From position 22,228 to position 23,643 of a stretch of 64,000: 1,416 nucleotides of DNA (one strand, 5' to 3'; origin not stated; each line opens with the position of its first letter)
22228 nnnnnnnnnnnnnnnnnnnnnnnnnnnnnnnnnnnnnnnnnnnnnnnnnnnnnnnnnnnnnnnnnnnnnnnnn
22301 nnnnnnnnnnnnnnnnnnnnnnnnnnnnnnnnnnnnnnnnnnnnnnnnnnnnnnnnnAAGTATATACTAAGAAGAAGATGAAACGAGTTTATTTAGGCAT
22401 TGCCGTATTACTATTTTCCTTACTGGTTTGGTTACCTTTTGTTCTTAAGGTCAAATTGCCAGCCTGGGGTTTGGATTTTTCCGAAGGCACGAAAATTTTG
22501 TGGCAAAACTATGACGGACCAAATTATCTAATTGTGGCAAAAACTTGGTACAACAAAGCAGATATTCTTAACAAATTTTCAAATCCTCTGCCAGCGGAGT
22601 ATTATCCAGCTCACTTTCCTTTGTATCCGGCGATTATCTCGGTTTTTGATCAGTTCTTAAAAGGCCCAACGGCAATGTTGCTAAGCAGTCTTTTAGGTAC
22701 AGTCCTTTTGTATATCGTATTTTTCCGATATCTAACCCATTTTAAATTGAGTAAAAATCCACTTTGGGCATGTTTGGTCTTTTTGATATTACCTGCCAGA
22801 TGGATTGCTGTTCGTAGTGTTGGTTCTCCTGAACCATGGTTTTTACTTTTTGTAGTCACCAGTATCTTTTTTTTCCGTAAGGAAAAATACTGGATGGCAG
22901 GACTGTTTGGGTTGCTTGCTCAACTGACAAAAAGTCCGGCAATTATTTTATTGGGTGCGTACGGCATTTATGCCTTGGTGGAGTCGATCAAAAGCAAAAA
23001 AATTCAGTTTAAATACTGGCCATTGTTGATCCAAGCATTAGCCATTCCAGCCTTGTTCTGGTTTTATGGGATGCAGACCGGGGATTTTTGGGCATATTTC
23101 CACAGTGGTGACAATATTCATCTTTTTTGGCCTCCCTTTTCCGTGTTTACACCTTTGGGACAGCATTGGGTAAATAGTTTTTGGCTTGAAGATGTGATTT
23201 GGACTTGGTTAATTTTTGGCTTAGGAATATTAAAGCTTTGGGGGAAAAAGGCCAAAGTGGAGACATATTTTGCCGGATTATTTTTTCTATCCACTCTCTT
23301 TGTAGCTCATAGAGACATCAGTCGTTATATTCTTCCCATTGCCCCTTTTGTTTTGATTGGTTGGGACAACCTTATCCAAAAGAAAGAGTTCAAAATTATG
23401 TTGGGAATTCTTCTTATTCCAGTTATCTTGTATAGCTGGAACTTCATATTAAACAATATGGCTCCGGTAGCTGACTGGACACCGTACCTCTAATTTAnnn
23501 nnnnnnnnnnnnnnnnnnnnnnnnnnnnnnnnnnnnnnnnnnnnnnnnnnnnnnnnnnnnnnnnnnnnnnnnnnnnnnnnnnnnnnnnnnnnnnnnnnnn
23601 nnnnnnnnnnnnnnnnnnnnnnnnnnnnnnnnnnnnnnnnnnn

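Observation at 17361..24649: Three tandem 'donor synthase + GT-C' modules, one GtrABC-like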

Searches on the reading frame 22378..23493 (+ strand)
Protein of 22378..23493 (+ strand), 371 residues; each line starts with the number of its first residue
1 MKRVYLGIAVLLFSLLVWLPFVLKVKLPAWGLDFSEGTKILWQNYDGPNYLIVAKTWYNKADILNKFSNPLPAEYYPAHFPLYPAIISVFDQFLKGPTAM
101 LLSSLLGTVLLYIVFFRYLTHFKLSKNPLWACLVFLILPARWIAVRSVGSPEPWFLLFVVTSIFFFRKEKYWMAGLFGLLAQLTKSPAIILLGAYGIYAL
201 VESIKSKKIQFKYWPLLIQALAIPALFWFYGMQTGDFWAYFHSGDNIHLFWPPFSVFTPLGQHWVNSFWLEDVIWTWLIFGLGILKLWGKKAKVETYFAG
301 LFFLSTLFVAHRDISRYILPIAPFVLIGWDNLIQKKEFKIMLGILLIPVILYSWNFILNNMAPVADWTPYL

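Call 3: search_protein_families(library=pfam, proteins=[window:22378-23493:+], max_evalue=0.01)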
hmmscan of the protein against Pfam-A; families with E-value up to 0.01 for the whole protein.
window:22378-23493:+ (371 aa): 0 families

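Call 4: search_protein_families(library=ncbifam, proteins=[window:22378-23493:+], max_evalue=0.01)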
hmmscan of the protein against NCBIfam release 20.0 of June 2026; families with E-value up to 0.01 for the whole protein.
window:22378-23493:+ (371 aa): 1 family
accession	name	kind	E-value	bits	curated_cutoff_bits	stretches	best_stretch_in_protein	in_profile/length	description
NF046093.1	AZOBR_p60025_fam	subfamily_domain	8.6e-14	51.3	150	1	44-207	61-219/232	AZOBR_p60025 family cell surface glycopolymer formation protein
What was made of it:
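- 22378..23493 (+): MEMc: small (371 aa) GT-C-fold glycosyltransferase of an uncharacterised family (JGI name 'Gpi18-like mannosyltransferase'); opposite strand to all its neighbours. NCBIfam NF046093 scores below its cutoff (call 4).
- Checked: 22378-23493(+), 371 aa: no Pfam hit (calls 3, 4).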

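Call 16: search_solved_structures(query=window:22378-23493:+, max_evalue=10, show_alignments=1)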
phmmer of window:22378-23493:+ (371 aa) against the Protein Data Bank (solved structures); distinct sequences matched with E-value up to 10: 3.
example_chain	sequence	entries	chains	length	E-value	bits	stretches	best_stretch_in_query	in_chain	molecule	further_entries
7ymi_F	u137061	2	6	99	0.21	13.8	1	137-173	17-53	Photosystem II protein Y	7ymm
7qf7_A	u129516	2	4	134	0.39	12.9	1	1-57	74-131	Protein phosphatase 1 regulatory subunit 3C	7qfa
7qm2_B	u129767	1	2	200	0.84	11.8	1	1-57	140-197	Protein phosphatase 1 regulatory subunit 3C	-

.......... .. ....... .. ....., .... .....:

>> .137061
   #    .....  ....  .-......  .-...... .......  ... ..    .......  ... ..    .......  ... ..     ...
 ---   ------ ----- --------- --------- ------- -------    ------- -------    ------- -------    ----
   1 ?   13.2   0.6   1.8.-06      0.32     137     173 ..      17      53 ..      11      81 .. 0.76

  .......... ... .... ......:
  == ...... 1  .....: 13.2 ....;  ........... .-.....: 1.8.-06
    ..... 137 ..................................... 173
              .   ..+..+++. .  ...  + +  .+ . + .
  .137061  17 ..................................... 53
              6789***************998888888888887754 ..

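Call 17: find_homologous_proteins(query=window:22378-23493:+, max_evalue=0.001)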
Query window:22378-23493:+ (371 aa): 2228 proteins with E <= 0.001 among 8000 candidates; the best 120 are listed.
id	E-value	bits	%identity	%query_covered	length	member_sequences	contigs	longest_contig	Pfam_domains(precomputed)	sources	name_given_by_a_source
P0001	6.3e-247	837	100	100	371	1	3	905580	-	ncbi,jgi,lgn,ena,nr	ncbi:MAG TPA: hypothetical protein PLI45_02020 [Candidatus Woesebacteria bacterium]|nr:hypothetical 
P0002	1.1e-211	721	82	100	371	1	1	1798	-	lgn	-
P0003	6.8e-205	699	81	100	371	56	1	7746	-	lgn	-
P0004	3.3e-198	677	79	100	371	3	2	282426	-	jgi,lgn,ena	jgi:Gpi18-like mannosyltransferase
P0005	8.7e-198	676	77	100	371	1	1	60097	-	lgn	-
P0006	9.8e-197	672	76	100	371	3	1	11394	-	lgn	-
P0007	4.6e-196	670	77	100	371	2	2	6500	-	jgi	-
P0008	6.5e-196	669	77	100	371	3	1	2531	-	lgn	-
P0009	5.6e-195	666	75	100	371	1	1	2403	PF02366.25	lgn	-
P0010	3.8e-194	663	77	100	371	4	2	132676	-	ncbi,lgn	-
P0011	7.3e-193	659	74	100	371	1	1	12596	-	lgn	-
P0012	7.7e-192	656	74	100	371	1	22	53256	-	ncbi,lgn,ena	-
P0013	1.1e-190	652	73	100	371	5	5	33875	PF02366.25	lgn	-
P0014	7.9e-190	649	74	100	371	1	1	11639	-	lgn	-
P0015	5.1e-189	647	74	100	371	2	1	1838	-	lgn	-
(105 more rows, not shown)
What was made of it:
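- Closest known: Actinobacterial Ppm1/Pmt and PPM-dependent GT-Cs. Same: JGI names its homologues 'Gpi18-like mannosyltransferase' (call 17).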

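Call 20: find_encoding_contigs(protein=window:22378-23493:+, flank=10000, max_places=3)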
Protein window:22378-23493:+ (371 aa): 8 contigs read that carry it; 2 places shown.
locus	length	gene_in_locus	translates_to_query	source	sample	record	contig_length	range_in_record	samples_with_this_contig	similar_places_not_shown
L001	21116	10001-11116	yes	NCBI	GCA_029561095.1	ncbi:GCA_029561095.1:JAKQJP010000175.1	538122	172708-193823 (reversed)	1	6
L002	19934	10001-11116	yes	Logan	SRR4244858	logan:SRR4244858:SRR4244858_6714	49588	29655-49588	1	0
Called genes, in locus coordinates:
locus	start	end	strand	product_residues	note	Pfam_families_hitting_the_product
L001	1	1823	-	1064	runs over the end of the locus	-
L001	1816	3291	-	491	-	PF01943:Polysacc_synt, PF13440:Polysacc_synt_3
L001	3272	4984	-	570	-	PF13231:PMT_2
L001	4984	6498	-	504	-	PF02366:PMT (weak), PF13231:PMT_2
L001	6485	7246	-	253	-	PF00535:Glycos_transf_2, PF13641:Glyco_tranf_2_3 (weak)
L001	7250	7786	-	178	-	PF00929:RNase_T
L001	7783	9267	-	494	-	PF02366:PMT, PF13231:PMT_2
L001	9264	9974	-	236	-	PF13641:Glyco_tranf_2_3 (weak), PF00535:Glycos_transf_2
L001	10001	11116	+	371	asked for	-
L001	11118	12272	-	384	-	PF00535:Glycos_transf_2, PF04138:GtrA_DPMS_TM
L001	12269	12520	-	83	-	PF09360:zf-CDGSH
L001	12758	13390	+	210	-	PF01746:tRNA_m1G_MT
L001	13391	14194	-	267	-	PF00881:Nitroreductase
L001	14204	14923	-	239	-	PF13624:SurA_N_3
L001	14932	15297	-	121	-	-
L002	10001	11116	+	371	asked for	-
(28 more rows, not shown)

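Call 21: find_related_loci(query=A1, collection=genome_contigs, flank=10000)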
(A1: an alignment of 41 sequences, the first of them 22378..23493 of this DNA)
Query A1 (371 aa) in genome_contigs; peptide patterns used: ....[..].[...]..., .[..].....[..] (x = any residue, [..] = any of these).
207 stretches matched a pattern; 106 encode a relative of the query (tblastn E <= 1e-3); the best 80 are kept; 80 distinct loci.
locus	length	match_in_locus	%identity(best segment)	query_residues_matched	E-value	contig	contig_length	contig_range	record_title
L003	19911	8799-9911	75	1-371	0e+0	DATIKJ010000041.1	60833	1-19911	MAG TPA_asm: Spirochaetia bacterium isolate SMAG_U15715 k141_57659, whole genome shotgun sequence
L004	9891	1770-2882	80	1-371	0e+0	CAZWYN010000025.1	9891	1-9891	MAG TPA_asm: uncultured Pseudomonadales bacterium isolate SRP011637_co1_56 genome assembly, contig: NODE_2552_length_989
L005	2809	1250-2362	77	1-371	0e+0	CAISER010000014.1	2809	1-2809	Candidatus Collierbacteria bacterium isolate LaPlata_bin-1578 genome assembly, contig: bin-1578:14/43, whole genome shot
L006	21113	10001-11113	78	1-371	0e+0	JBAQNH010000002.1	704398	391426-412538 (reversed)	MAG: Microgenomates group bacterium isolate MFD12002_ilm_asm_bin66 k127_42490, whole genome shotgun sequence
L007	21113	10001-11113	75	1-371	0e+0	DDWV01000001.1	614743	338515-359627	MAG TPA_asm: Candidatus Collierbacteria bacterium UBA2277 UBA2277_contig_697, whole genome shotgun sequence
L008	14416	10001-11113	73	1-371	0e+0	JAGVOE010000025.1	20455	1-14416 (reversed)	MAG: Candidatus Woesebacteria bacterium isolate DeMMO3_54 c_000000055410, whole genome shotgun sequence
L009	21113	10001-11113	74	1-371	0e+0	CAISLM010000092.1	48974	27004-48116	Candidatus Collierbacteria bacterium isolate AM-lipid-02-D9_bin-0599 genome assembly, contig: bin-0599:92/98, whole geno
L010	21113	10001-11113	72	1-371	0e+0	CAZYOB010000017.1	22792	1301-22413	MAG TPA_asm: uncultured Pseudomonadales bacterium isolate SRP050083_co1_469 genome assembly, contig: NODE_864_length_227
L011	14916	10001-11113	72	1-371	0e+0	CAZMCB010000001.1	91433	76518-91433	MAG TPA_asm: uncultured Pseudomonadales bacterium isolate SRP263991_co7_276 genome assembly, contig: NODE_145_length_914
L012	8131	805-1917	71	1-371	0e+0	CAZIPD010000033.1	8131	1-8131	MAG TPA_asm: uncultured Pseudomonadales bacterium isolate SRP062349_co2_3 genome assembly, contig: NODE_4812_length_8131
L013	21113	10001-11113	70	1-371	0e+0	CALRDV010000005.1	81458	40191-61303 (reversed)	MAG: Patescibacteria group bacterium isolate MsH-01oct19-133 genome assembly, contig: MsH-01oct19-C410, whole genome sho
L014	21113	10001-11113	73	1-371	1e-179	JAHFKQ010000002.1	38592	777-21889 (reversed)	MAG: Candidatus Collierbacteria bacterium isolate nzgw413 NODE_946_length_38593_cov_3.581540, whole genome shotgun seque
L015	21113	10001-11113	71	1-371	2e-178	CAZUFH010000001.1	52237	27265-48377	MAG TPA_asm: uncultured Pseudomonadales bacterium isolate SRP050083_co2_371 genome assembly, contig: NODE_289_length_522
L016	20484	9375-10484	73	1-371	2e-178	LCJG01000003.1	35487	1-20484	MAG: Candidatus Collierbacteria bacterium GW2011_GWB1_44_6 UW68_C0003, whole genome shotgun sequence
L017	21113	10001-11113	70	1-371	4e-178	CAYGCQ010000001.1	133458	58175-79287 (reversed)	MAG TPA_asm: uncultured Pseudomonadales bacterium isolate ERP113451_co1_16 genome assembly, contig: NODE_45_length_13345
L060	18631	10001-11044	45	34-370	9e-90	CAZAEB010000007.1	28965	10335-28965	MAG TPA_asm: uncultured Gammaproteobacteria bacterium isolate SRP178699_co2_539 genome assembly, contig: NODE_840_length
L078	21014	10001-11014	43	35-371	9e-82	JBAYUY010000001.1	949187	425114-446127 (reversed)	MAG: Candidatus Shapirobacteria bacterium isolate SO_2016_LW3_47 scaffold00001_LW162_2016, whole genome shotgun sequence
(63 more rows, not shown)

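Call 24: predict_structure(alignment_id=A1)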
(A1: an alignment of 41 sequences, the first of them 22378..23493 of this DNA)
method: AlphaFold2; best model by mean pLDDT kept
length: 371 residues; sequences in the alignment: 41
mean_pLDDT: 86.9   pTM: 0.89
mean pLDDT of the five models: 86.9, 81.5, 81.2, 80.2, 80.1
residues with pLDDT >= 90: 227; 70-90: 96; 50-70: 26; < 50: 22
segments of 3 or more residues with pLDDT < 50: 252-267, 368-371
pLDDT, mean of each block of 10 residues (from residue 1): 90 95 92 89 84 89 81 81 94 89 96 98 96 94 90 97 98 98 92 96 94 94 91 88 68 42 44 82 94 95 82 76 97 96 93 87 54 46
secondary structure, 60 per line:
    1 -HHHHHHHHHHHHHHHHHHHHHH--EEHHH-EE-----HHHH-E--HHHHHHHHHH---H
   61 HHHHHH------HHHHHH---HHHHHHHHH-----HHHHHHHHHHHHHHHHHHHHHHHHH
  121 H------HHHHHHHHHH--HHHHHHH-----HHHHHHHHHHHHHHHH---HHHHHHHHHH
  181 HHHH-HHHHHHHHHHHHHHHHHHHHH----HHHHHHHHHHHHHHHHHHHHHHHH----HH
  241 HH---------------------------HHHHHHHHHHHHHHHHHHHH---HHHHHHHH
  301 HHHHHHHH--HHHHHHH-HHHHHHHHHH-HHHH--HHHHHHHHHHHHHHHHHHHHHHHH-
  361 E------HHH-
elements in order: H2-23 H39-42 H47-56 H60-66 H73-78 H82-90 H96-121 H128-137 H140-146 H152-167 H171-184 H186-206 H211-234 H239-242 H270-289 H293-308 H311-317 H319-328 H330-333 H336-359
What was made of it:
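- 22378..23493 (+): AF2 pLDDT 86.9, pTM 0.89 (call 24).
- On GT-C fold glycosyltransferases (MEMc 22378-23493): The motif lies between TM1 (2-23) and the next helix (call 24).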

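Call 39: search_protein_families(library=pfam, proteins=[L078:8713-9381:+, L078:9371-9787:+, L078:11012-11875:-, L078:12494-14026:-, L078:14079-16061:+, L078:6255-7541:-, L060:11058-11702:-, L060:11726-12907:-, L060:12889-13851:-], max_evalue=0.01)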
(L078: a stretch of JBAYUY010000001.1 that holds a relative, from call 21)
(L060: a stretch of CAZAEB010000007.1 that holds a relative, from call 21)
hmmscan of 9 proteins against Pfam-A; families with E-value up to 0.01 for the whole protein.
L078:8713-9381:+ (222 aa): 6 families
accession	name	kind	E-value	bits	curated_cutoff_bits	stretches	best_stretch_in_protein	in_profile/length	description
PF01381.28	HTH_3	-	4e-10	40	23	1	7-57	4-54/55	Helix-turn-helix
PF13274.11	SocA_Panacea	-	6.6e-09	37.1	25.7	1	92-199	1-112/113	Antitoxin SocA-like, Panacea domain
PF13443.12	HTH_26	-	1.7e-05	25.4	22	1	9-59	7-58/63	Cro/C1-type HTH DNA-binding domain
PF12844.13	HTH_19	-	4.8e-05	23.6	30.2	1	3-60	3-60/64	Helix-turn-helix domain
PF13560.12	HTH_31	-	0.00013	22.7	27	1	4-58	6-61/64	Helix-turn-helix domain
PF13744.12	HTH_37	-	0.0007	19.8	27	1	6-54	25-74/80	Helix-turn-helix domain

L078:9371-9787:+ (138 aa): 0 families

L078:11012-11875:- (287 aa): 1 family
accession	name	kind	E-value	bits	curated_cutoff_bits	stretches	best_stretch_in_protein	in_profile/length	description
PF02481.21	DNA_processg_A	-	4.3e-63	212.7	29.6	1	9-210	9-209/212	DNA recombination-mediator protein A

L078:12494-14026:- (510 aa): 8 families
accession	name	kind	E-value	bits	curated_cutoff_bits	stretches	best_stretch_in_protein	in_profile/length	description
PF01078.27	Mg_chelatase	-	1.2e-90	302.9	20.3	1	192-397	1-205/207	Magnesium chelatase, subunit ChlI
PF13541.12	ChlI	-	2.4e-40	137.6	27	1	20-141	1-120/121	Subunit ChlI of Mg-chelatase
PF13335.12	Mg_chelatase_C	-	8.3e-29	100.5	26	1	408-505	1-94/94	Magnesium chelatase, subunit ChlI C-terminal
PF00493.29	MCM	-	1.5e-08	34.5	23.3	1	291-367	114-188/224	MCM P-loop domain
PF07728.20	AAA_5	-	4.1e-07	30.5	22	0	215-234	1-20/139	AAA domain (dynein-related subfamily)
PF00158.32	Sigma54_activat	-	0.00016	21.8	20.2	1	206-349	15-142/168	Sigma-54 interaction domain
PF00004.35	AAA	-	0.0017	19.2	21.2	0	217-233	2-18/131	ATPase family associated with various cellular activities (AAA)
PF14532.12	Sigma54_activ_2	-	0.0093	16.6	25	0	203-233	11-41/138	Sigma-54 interaction domain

L078:14079-16061:+ (660 aa): 8 families
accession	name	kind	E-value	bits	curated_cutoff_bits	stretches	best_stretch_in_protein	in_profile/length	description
PF00271.37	Helicase_C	-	2.5e-20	73.2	23.5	1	438-547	6-109/110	Helicase conserved C-terminal domain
PF12344.14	UvrB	-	7.9e-17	61.3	27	1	554-596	1-43/43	Ultra-violet resistance protein B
PF17757.6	UvrB_inter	-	6.4e-16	58.7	22.9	1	157-246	1-91/91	UvrB interaction domain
PF04851.21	ResIII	-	5.9e-11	43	22.5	1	14-85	7-83/164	Type III restriction enzyme, res subunit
PF02151.25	UVR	-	7.4e-09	35.5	21.5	1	628-659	4-35/36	UvrB/uvrC motif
PF00270.35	DEAD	-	1.1e-06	28.9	26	1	15-90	4-82/167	DEAD/DEAH box helicase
PF00580.27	UvrD-helicase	-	0.0024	18.1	23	0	442-477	38-73/271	UvrD/REP helicase N-terminal domain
PF13307.12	Helicase_C_2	-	0.0076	16.7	25.3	0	449-520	9-86/170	Helicase C-terminal domain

L078:6255-7541:- (428 aa): 5 families
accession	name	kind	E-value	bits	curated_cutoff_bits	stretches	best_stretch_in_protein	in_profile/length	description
PF08022.18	FAD_binding_8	-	7.8e-12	45.7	22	1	214-281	11-80/109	FAD-binding domain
PF01794.25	Ferric_reduct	-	6.7e-11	42.8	28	1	46-161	4-121/121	Ferric reductase like transmembrane component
PF00175.26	NAD_binding_1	-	1e-08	36.2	22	1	310-405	2-107/109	Oxidoreductase NAD-binding domain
PF00970.30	FAD_binding_6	-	5.8e-05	23.8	21.1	1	220-299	17-99/99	Oxidoreductase FAD-binding domain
PF08030.17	NAD_binding_6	-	0.0026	18.3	22.2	0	306-343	3-45/156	Ferric reductase NAD binding domain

L060:11058-11702:- (214 aa): 5 families
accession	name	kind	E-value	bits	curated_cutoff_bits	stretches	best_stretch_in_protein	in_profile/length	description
PF08241.18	Methyltransf_11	-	4.5e-09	37.3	21.2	1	52-141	1-93/95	Methyltransferase domain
PF13649.12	Methyltransf_25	-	1.5e-06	29.3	27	1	91-139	50-97/97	Methyltransferase domain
PF13847.12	Methyltransf_31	-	0.00016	21.8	27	1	94-150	61-116/145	Methyltransferase domain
PF20922.3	Anamorsin_N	-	0.00082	19.6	27.1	1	97-150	43-94/163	Anamorsin, N-terminal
PF13489.12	Methyltransf_23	-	0.00088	19.5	27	1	47-141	22-114/164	Methyltransferase domain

L060:11726-12907:- (393 aa): 3 families
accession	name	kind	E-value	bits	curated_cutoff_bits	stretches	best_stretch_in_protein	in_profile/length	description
PF00535.33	Glycos_transf_2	-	3.1e-24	86.2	23.3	1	18-155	2-131/168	Glycosyl transferase family 2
PF04138.20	GtrA_DPMS_TM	-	2.2e-13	50.9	26.1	1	269-389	1-117/117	GtrA/DPMS, transmembrane domain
PF13641.12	Glyco_tranf_2_3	-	0.00043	20.8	27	1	16-126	3-109/230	Glycosyltransferase like family 2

L060:12889-13851:- (320 aa): 8 families
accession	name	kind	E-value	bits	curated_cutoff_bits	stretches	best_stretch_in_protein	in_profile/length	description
PF16363.11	GDP_Man_Dehyd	-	6.9e-86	289.1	27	1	8-311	1-331/332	GDP-mannose 4,6 dehydratase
PF01370.27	Epimerase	-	8.8e-62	209.1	20.9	1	7-247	1-240/240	NAD dependent epimerase/dehydratase family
PF02719.21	Polysacc_synt_2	-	1.6e-13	50.9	20.2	1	7-122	1-127/293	Polysaccharide biosynthesis protein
PF04321.23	RmlD_sub_bind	-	9.9e-13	48.2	27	1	6-163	2-138/287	RmlD substrate binding domain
PF01073.25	3Beta_HSD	-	5.1e-09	36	22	1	8-126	1-117/280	3-beta hydroxysteroid dehydrogenase/isomerase family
PF13460.12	NAD_binding_10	-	8e-06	26.3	27.2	1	11-121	1-96/184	NAD(P)H-binding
PF07993.18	NAD_binding_4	-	8.2e-06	25.6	20.1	1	9-111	1-124/258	Male sterility protein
PF05368.20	NmrA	-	9.3e-06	25.9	27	1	3-72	1-71/298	NmrA-like family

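Call 41: search_protein_families(library=ncbifam, proteins=[L060:12889-13851:-], max_evalue=0.0001)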
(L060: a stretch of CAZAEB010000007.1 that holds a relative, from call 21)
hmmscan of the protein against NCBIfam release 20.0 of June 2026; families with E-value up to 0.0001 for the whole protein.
L060:12889-13851:- (320 aa): 27 families (the best 25 are shown)
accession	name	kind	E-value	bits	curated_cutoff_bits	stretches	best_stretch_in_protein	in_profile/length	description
TIGR01472.1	gmd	equivalog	7.5e-57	193.1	415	2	6-260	2-263/342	GDP-mannose 4,6-dehydratase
TIGR04180.1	EDH_00030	hypoth_equivalog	2.2e-52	178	475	1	7-303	1-296/297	NAD-dependent 4,6-dehydratase LegB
TIGR01181.1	dTDP_gluc_dehyt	equivalog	3.6e-43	147.9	365.1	1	7-317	2-312/321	dTDP-glucose 4,6-dehydratase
TIGR01179.1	galE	equivalog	3.9e-37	127.8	262.3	1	6-316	1-325/332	UDP-glucose 4-epimerase GalE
TIGR02622.1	CDP_4_6_dhtase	equivalog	1.1e-33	116.8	278.45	1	3-318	3-332/352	CDP-glucose 4,6-dehydratase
NF007582.0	PRK10217.1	equivalog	1.1e-24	87.2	698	1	5-253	2-258/355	dTDP-glucose 4,6-dehydratase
NF011728.1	PRK15181.1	equivalog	5e-23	81.6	760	1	4-316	15-337/348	Vi polysaccharide biosynthesis UDP-N-acetylglucosaminuronic acid C-4 epimerase TviC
NF007490.0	PRK10084.1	subfamily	5.8e-23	81.4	649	2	139-315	156-333/361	dTDP-glucose 4,6-dehydratase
TIGR03466.1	HpnA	hypoth_equivalog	1.4e-20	73.5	367.65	1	6-270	2-251/327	hopanoid-associated sugar epimerase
NF007956.0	PRK10675.1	subfamily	6.7e-18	64.9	394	1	6-160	2-159/338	UDP-glucose 4-epimerase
TIGR02197.1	heptose_epim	equivalog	5.6e-17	61.9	274.6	1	7-315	1-312/316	ADP-glyceromanno-heptose 6-epimerase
NF052578.1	StrlDmthSdmBMthl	equivalog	5.9e-14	52.5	600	1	7-269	3-252/328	sterol demethylase protein SdmB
NF043036.1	ErythonDh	equivalog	1.8e-13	50.4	325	1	6-164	2-163/321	D-erythronate dehydrogenase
NF008872.0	PRK11908.1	equivalog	2e-13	50.1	294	1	5-261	2-267/349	bifunctional UDP-4-keto-pentose/UDP-xylose synthase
NF047922.1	GDPFucSynFcl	equivalog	2.3e-12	47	500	1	55-316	36-301/308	GDP-L-fucose synthase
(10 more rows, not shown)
